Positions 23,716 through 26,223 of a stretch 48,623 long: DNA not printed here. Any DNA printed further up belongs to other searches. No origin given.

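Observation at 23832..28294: T5orf172-SF2 helicase + N6A methyltransferase + membrane protein + truncated second methyltransferase cassette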

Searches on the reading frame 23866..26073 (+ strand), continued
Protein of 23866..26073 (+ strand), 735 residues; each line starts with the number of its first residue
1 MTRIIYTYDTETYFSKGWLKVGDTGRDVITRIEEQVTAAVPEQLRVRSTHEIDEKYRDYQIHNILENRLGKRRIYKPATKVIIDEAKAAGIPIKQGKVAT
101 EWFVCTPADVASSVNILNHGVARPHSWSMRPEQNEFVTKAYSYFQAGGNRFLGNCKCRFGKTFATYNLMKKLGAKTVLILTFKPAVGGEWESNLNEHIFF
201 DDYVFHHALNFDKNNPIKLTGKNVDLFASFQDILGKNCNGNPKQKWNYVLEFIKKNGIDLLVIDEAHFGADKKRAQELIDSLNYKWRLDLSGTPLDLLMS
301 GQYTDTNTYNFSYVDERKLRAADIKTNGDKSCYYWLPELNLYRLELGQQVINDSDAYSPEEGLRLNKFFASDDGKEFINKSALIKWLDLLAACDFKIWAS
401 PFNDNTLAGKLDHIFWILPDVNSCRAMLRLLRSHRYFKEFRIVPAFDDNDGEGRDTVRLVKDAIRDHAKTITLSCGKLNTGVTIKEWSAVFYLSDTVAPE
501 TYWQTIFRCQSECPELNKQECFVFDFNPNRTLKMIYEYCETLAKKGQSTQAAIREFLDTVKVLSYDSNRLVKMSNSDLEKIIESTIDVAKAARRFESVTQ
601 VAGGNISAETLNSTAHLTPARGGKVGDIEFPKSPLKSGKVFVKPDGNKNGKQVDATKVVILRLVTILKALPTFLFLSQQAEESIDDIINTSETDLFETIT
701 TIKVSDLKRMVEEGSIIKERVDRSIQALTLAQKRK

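Call 76: get_annotated_region(hit=H27, flank=6000)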
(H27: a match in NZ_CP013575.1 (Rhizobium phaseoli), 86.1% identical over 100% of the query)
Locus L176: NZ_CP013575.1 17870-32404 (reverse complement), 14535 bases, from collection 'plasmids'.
description: Rhizobium phaseoli strain N671 plasmid pRphaN671a, complete sequence
organism: Rhizobium phaseoli (NCBI taxid 396)
taxonomy: Bacteria; Pseudomonadota; Alphaproteobacteria; Hyphomicrobiales; Rhizobiaceae; Rhizobium; Rhizobium phaseoli
host: -; source: Phaseolus vulgaris,Whole organism,Legume-root nodule,legume-root nodule; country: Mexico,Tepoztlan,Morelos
typing (MOB-suite, as given by PLSDB): mobilizable; replicon rep_cluster_600; relaxase MOBF
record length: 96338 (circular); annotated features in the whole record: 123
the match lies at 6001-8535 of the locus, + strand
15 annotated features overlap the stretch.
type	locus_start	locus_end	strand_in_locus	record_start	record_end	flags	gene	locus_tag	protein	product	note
CDS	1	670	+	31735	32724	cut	-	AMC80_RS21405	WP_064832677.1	hypothetical protein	-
CDS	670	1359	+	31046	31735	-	-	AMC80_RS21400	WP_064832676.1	hypothetical protein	-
CDS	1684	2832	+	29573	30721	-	tcmP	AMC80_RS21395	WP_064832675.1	three-Cys-motif partner protein TcmP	-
CDS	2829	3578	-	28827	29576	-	-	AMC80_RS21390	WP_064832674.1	DUF5131 family protein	-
CDS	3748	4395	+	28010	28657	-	-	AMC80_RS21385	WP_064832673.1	N-6 DNA methylase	GO:0006306 - DNA methylation [Evidence IEA]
CDS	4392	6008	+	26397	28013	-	-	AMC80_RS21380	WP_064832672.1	Eco57I restriction-modification methylase domain-containing protein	-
CDS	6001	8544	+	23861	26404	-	-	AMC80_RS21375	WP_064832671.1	GIY-YIG nuclease family protein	-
CDS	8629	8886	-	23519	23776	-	-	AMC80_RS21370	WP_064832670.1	hypothetical protein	-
CDS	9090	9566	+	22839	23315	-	-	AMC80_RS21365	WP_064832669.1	hypothetical protein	-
CDS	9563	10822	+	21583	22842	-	-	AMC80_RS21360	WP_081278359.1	MBL fold metallo-hydrolase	-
CDS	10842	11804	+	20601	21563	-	-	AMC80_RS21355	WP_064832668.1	hypothetical protein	-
CDS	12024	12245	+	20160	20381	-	-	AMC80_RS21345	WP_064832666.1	hypothetical protein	-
CDS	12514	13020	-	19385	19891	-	-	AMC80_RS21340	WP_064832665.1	hypothetical protein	-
CDS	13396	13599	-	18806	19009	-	-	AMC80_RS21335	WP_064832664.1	hypothetical protein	-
CDS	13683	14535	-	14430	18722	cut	mobF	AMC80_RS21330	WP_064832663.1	MobF family relaxase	-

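Call 77: search_solved_structures(query=A1, max_evalue=0.01)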
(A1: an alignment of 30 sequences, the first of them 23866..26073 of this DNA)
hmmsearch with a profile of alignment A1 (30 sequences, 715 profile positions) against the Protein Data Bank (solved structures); distinct sequences matched with E-value up to 0.01: 1.
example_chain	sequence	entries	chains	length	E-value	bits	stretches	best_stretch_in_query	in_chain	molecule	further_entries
3h1t_A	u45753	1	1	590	4.1e-07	31.9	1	204-290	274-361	Type I site-specific restriction-modification system, R (Restriction) subunit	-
